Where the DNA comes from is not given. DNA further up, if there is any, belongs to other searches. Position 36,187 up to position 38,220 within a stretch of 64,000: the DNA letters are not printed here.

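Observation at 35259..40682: Polyprenyl-phosphate sugar glycosylation module: GT2 synthase-like, ArnT/PMT-like GT-C and DPPR-synthase-like UbiA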

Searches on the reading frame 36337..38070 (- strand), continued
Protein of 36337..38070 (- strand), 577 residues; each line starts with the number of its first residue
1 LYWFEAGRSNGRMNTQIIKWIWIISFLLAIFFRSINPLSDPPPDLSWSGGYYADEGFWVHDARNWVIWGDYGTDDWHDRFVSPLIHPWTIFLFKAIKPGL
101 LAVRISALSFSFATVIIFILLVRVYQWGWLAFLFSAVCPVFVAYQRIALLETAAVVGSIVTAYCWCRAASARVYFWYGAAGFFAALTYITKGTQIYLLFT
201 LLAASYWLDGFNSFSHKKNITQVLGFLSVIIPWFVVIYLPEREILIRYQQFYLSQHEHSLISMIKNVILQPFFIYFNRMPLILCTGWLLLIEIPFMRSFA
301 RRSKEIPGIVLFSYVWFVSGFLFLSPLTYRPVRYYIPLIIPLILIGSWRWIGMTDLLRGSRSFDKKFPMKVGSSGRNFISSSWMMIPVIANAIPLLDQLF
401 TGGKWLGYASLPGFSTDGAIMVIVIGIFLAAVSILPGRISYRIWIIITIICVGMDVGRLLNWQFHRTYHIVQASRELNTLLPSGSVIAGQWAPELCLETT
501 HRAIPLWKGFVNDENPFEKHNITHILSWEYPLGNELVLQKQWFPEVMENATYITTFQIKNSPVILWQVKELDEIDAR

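Call 24: find_related_loci(query=A1, collection=genome_contigs, flank=10000)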
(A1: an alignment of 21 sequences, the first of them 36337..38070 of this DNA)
Query A1 (577 aa) in genome_contigs; peptide patterns used: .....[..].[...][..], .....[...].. (x = any residue, [..] = any of these).
38 stretches matched a pattern; 20 encode a relative of the query (tblastn E <= 1e-3); 18 distinct loci.
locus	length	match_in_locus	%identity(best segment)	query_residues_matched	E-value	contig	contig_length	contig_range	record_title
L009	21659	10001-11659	44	11-569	2e-150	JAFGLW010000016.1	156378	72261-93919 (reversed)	MAG: candidate division CSSED10-310 bacterium isolate Zod_Metabat.419 k87_8203327, whole genome shotgun sequence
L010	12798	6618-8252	42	17-568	4e-132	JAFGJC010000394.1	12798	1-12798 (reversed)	MAG: candidate division CSSED10-310 bacterium isolate Zod_Metabat.252 k87_11559670, whole genome shotgun sequence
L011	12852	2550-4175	38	24-570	7e-121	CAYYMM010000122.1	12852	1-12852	MAG TPA_asm: uncultured bacterium isolate binchicken_co20_385 genome assembly, contig: NODE_9046_length_12852_cov_5.0432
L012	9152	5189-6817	39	21-573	1e-113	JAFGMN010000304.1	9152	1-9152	MAG: candidate division CSSED10-310 bacterium isolate Zod_Metabat.479 k87_13048343, whole genome shotgun sequence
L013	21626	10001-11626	37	28-570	7e-113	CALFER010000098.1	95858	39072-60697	MAG TPA_asm: uncultured bacterium isolate SRR3330210_bin.56_CONCOCT_v1.1_MAG genome assembly, contig: ERZ724080.225, who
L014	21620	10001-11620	39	14-563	3e-113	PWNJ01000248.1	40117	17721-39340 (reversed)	MAG: candidate division CSSED10-310 bacterium isolate CSSed10_310 CS-Sed10-C1055, whole genome shotgun sequence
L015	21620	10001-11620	39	19-568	2e-111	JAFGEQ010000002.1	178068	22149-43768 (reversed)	MAG: candidate division CSSED10-310 bacterium isolate Zod_Metabat.1246 k87_1633600, whole genome shotgun sequence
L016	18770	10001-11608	32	36-568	1e-80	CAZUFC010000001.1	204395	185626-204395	MAG TPA_asm: uncultured bacterium isolate SRP141376_co4_129 genome assembly, contig: NODE_46_length_204395_cov_8.622233,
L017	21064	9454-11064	33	31-568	1e-71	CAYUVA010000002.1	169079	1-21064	MAG TPA_asm: uncultured bacterium isolate SRP338002_co1_41 genome assembly, contig: NODE_86_length_169079_cov_10.006538,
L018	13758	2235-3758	31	32-570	3e-68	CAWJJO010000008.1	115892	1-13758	MAG: uncultured bacterium isolate MFD05674.bin.2.88 genome assembly, contig: contig_139201, whole genome shotgun sequenc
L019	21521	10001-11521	31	39-570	6e-67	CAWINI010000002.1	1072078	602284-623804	MAG: uncultured bacterium isolate MFD04944.bin.1.291 genome assembly, contig: contig_43876, whole genome shotgun sequenc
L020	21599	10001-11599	37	33-575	3e-110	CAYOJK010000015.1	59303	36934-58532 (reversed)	MAG TPA_asm: uncultured bacterium isolate binchicken_co39_363 genome assembly, contig: NODE_1129_length_59303_cov_474.24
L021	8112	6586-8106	32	32-570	7e-75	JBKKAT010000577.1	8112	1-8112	MAG: Acidobacteriota bacterium isolate swi_bin.31 k127_18049078, whole genome shotgun sequence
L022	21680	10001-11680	38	6-577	5e-113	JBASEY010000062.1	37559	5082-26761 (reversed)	MAG: bacterium isolate MFD13488_ilm_asm_bin9 k127_180535, whole genome shotgun sequence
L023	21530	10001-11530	31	35-569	1e-42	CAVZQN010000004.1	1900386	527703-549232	MAG: uncultured bacterium isolate MFD05747.bin.3.202 genome assembly, contig: contig_16702, whole genome shotgun sequenc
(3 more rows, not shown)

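Call 31: predict_structure(alignment_id=A1)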
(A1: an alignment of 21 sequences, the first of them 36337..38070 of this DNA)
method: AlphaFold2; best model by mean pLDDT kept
length: 577 residues; sequences in the alignment: 21
mean_pLDDT: 86.5   pTM: 0.89
mean pLDDT of the five models: 86.5, 85.9, 85.9, 84.9, 84.0
residues with pLDDT >= 90: 346; 70-90: 165; 50-70: 43; < 50: 23
segments of 3 or more residues with pLDDT < 50: 1-11, 48-52, 370-372
pLDDT, mean of each block of 10 residues (from residue 1): 38 77 95 92 62 72 95 89 93 95 94 96 93 95 84 95 95 96 97 94 89 88 98 97 88 77 73 86 94 76 74 95 76 86 95 82 55 75 93 92 79 85 95 84 92 93 91 95 93 93 84 86 91 81 90 91 91 55
secondary structure, 60 per line:
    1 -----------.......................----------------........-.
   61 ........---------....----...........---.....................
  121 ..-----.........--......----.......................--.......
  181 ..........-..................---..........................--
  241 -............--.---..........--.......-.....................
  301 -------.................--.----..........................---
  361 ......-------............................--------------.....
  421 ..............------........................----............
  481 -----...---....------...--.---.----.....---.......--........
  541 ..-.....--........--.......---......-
elements in order: H12-34 H51-58 H60-68 H78-81 H86-96 H100-122 H128-136 H139-144 H149-171 H174-190 H192-209 H213-238 H242-253 H260-269 H272-278 H280-300 H308-324 H332-357 H361-366 H374-401 H416-434 H441-464 H469-480 E486-488 H492-495 E502-504 H516-520 E524-530 H535-542 H544-548 E551-558 E561-567 H571-576

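Call 34: fold_search(model_id=the predicted structure, library=pdb)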
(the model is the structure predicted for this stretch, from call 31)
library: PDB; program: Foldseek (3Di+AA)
matches with E <= 10: 350; with E <= 0.001: 23
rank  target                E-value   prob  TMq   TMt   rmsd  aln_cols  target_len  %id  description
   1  8age_A                6.3e-07  1.00  0.48  0.44  13.9       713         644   11  Structure of yeast oligosaccharylransferase complex with acceptor peptide bound (released 2022-12-07)
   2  5f15                  1.1e-06  1.00  0.52  0.55   8.1       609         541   13  Crystal Structure of ArnT from Cupriavidus metallidurans bound to Undecaprenyl phosphate (released 2016-02-17)
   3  5ezm                  1.1e-06  1.00  0.52  0.55   8.2       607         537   14  Crystal Structure of ArnT from Cupriavidus metallidurans in the apo state (released 2016-02-17)
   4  6s7o_A                1.3e-06  1.00  0.49  0.44  13.6       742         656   11  Cryo-EM structure of human oligosaccharyltransferase complex OST-A (released 2019-12-18)
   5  6c26_A                3.2e-06  1.00  0.48  0.44  15.1       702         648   12  The Cryo-EM structure of a eukaryotic oligosaccharyl transferase complex (released 2018-01-31)
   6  8pn9_A                3.3e-06  1.00  0.44  0.40  14.5       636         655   13  Structure of human oligosaccharyltransferase OST-A complex bound to NGI-1 (released 2024-05-08)
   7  9n9j_I                4.2e-06  1.00  0.49  0.42  15.6       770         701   12  Structure of a GRP94 folding intermediate engaged with a CCDC134- and FKBP11-bound secretory translocon (released 2025-11-19)
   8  7oci_F                4.4e-06  1.00  0.48  0.44  14.6       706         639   11  Cryo-EM structure of yeast Ost6p containing oligosaccharyltransferase complex (released 2022-02-16)
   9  8agb_A                5.5e-06  1.00  0.50  0.46  14.1       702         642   12  Structure of yeast oligosaccharylransferase complex with lipid-linked oligosaccharide bound (released 2022-12-07)
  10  8agc_A                6.7e-06  1.00  0.47  0.40  14.8       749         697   11  Structure of yeast oligosaccharylransferase complex with lipid-linked oligosaccharide and non-acceptor peptide bound (released 2022-12-07)
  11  8b6l_I                8.3e-06  1.00  0.48  0.42  14.1       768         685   11  Subtomogram average of the human Sec61-TRAP-OSTA-translocon (released 2022-12-07)
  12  6ezn_F                1.2e-05  1.00  0.51  0.46  14.4       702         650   11  Cryo-EM structure of the yeast oligosaccharyltransferase (OST) complex (released 2018-01-17)
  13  9s6t_A                1.2e-05  1.00  0.41  0.47  10.9       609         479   12  Ternary cryo-EM structure of chicken ALG12 with Dol25-PP-GlcNAc2Man7, Dol25-P-Man, and Fab (released 2026-03-18)
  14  6s7t_A                2.9e-05  1.00  0.42  0.36  16.7       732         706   10  Cryo-EM structure of human oligosaccharyltransferase complex OST-B (released 2019-12-18)
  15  9s6u_A                3.0e-05  1.00  0.47  0.50  11.1       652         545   11  Ternary cryo-EM structure of human ALG9 with Dol25-PP-GlcNAc2Man8, Dol25-P-Man and Fab (released 2026-03-18)
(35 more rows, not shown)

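Call 97: search_protein_representatives(alignment_id=A1)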
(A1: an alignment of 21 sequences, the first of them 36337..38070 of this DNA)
Query: 21 sequences, 552 profile positions. Proteins with E-value up to 0.001 (for the whole library): 7901; up to 1e-10: 2319; up to 1e-30: 579. The best 150 are listed.
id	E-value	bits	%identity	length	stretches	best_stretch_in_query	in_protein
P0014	8.8e-238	807.1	-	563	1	3-548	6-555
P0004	9.1e-221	750.9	-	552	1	3-548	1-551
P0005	1.5e-219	746.9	-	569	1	10-548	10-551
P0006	1.4e-212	723.9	-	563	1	3-549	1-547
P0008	9.5e-209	711.2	-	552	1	3-549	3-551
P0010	1.7e-208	710.4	-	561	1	5-550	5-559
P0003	2.0e-192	657.4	-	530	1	27-549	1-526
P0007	3.4e-184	630.2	-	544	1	10-547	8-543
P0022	2.7e-173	594.2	-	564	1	5-548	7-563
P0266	1.6e-162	558.7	-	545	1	10-549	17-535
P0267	2.5e-145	501.9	-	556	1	12-549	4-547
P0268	3.2e-142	491.6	-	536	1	12-548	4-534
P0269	2.8e-136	472.0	-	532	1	22-547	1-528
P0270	2.5e-127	442.5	-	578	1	11-548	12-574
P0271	1.1e-112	394.2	-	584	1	10-546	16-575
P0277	3.0e-96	339.9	-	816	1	10-547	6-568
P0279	1.7e-92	327.5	-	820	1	12-547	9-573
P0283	4.2e-87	309.7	-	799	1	8-548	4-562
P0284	3.1e-86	306.9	-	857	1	10-547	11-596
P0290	1.8e-82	294.4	-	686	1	16-547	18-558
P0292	3.7e-81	290.1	-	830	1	12-545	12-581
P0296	4.1e-78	280.0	-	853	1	8-547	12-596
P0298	3.4e-77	277.0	-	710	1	4-549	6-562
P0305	4.3e-72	260.2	-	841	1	11-541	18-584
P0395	9.2e-57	209.5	-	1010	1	7-550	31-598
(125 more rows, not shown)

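Call 98: search_protein_families(library=pfam, proteins=[P0277, P0279, P0283, P0284, P0292, P0296, P0305, P0290, P0298, P0395], max_evalue=0.001)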
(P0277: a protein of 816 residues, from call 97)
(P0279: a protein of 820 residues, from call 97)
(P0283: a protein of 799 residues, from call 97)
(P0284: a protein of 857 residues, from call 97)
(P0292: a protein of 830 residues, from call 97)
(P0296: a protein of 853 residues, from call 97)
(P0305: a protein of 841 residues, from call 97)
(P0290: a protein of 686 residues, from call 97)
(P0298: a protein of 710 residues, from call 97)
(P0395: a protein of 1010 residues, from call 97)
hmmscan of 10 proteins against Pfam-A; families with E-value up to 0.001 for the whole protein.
P0277 (816 aa): 2 families
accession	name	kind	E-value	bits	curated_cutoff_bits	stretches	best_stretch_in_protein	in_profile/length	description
PF13231.12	PMT_2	-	2.3e-14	54.3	26.1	1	71-234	4-160/160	Dolichyl-phosphate-mannose-protein mannosyltransferase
PF02366.24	PMT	-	3.8e-08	33.6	22.7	1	69-233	62-228/245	Dolichyl-phosphate-mannose-protein mannosyltransferase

P0279 (820 aa): 2 families
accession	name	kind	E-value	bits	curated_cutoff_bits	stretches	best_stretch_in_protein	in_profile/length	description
PF02366.24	PMT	-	3.3e-09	37.1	22.7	1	94-249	86-242/245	Dolichyl-phosphate-mannose-protein mannosyltransferase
PF13231.12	PMT_2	-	6.2e-08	33.5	26.1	1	74-239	5-160/160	Dolichyl-phosphate-mannose-protein mannosyltransferase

P0283 (799 aa): 1 family
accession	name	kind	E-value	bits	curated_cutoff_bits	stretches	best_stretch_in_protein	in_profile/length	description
PF02366.24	PMT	-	7.6e-07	29.4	22.7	1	88-245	82-241/245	Dolichyl-phosphate-mannose-protein mannosyltransferase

P0284 (857 aa): 1 family
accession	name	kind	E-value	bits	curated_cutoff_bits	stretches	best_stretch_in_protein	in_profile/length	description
PF13231.12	PMT_2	-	1e-11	45.8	26.1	1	76-247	4-160/160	Dolichyl-phosphate-mannose-protein mannosyltransferase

P0292 (830 aa): 1 family
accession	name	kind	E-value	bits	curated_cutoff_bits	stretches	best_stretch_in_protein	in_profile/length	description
PF13231.12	PMT_2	-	9.8e-08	32.8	26.1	1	78-234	7-151/160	Dolichyl-phosphate-mannose-protein mannosyltransferase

P0296 (853 aa): 1 family
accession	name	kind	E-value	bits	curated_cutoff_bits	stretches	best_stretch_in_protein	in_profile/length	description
PF13231.12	PMT_2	-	1.4e-07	32.3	26.1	1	80-254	5-160/160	Dolichyl-phosphate-mannose-protein mannosyltransferase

P0305 (841 aa): 1 family
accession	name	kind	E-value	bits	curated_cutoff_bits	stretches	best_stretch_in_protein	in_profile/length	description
PF13231.12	PMT_2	-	4.2e-05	24.2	26.1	1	81-172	3-94/160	Dolichyl-phosphate-mannose-protein mannosyltransferase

P0290 (686 aa): 3 families
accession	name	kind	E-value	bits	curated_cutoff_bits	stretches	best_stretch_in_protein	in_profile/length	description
PF16158.11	N_BRCA1_IG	-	3.7e-10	40.7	28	1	587-675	7-101/108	Ig-like domain from next to BRCA1 gene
PF13231.12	PMT_2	-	1.3e-07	32.4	26.1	1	76-203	3-130/160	Dolichyl-phosphate-mannose-protein mannosyltransferase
PF02366.24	PMT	-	1.5e-06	28.4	22.7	1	95-205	83-199/245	Dolichyl-phosphate-mannose-protein mannosyltransferase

P0298 (710 aa): 1 family
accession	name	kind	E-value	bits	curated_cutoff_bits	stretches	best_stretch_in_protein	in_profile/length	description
PF02366.24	PMT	-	0.00065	19.8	22.7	1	96-229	84-227/245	Dolichyl-phosphate-mannose-protein mannosyltransferase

P0395 (1010 aa): 5 families
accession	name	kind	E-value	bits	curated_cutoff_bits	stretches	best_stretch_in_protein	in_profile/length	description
PF12146.15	Hydrolase_4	-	1.1e-11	44.9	27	1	772-884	2-111/239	Serine aminopeptidase, S33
PF00561.26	Abhydrolase_1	-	9.2e-10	39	25.8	1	776-882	2-102/245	alpha/beta hydrolase fold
PF13231.12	PMT_2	-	1e-08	36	26.1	1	98-255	3-160/160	Dolichyl-phosphate-mannose-protein mannosyltransferase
PF12697.13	Abhydrolase_6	-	1.2e-07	33.1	26.3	1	777-861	1-77/217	Alpha/beta hydrolase family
PF07224.18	Chlorophyllase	-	0.00053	19.3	26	1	776-873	44-139/301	Chlorophyllase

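Call 99: find_related_loci(query=A1, collection=metagenome_contigs, flank=10000)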
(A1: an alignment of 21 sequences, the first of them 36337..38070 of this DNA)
Query A1 (577 aa) in metagenome_contigs; peptide patterns used: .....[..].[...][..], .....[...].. (x = any residue, [..] = any of these).
53 stretches matched a pattern; 22 encode a relative of the query (tblastn E <= 1e-3); 22 distinct loci.
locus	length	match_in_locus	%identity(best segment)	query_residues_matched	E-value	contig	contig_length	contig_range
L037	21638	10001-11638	45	21-577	2e-145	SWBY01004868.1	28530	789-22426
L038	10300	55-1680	38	24-570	1e-121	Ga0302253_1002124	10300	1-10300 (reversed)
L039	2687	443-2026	40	28-568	4e-122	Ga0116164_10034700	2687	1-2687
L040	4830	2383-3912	32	32-571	5e-72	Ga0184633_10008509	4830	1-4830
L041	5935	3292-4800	33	33-569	4e-71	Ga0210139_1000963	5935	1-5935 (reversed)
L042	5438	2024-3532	33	33-569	3e-71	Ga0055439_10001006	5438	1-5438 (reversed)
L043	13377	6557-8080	32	32-570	4e-67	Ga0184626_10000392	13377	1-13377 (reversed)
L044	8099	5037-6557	33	39-570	9e-67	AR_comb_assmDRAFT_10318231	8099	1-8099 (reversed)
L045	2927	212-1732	31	27-570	5e-65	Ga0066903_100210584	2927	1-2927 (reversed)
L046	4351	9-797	37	299-568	9e-53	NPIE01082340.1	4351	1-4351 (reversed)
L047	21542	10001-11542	30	27-570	3e-49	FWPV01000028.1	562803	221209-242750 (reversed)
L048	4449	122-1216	31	179-565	6e-48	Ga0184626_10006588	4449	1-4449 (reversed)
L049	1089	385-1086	42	29-260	3e-48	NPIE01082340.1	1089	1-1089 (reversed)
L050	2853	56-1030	32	223-570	2e-41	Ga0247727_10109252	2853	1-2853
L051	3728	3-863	32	268-575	2e-38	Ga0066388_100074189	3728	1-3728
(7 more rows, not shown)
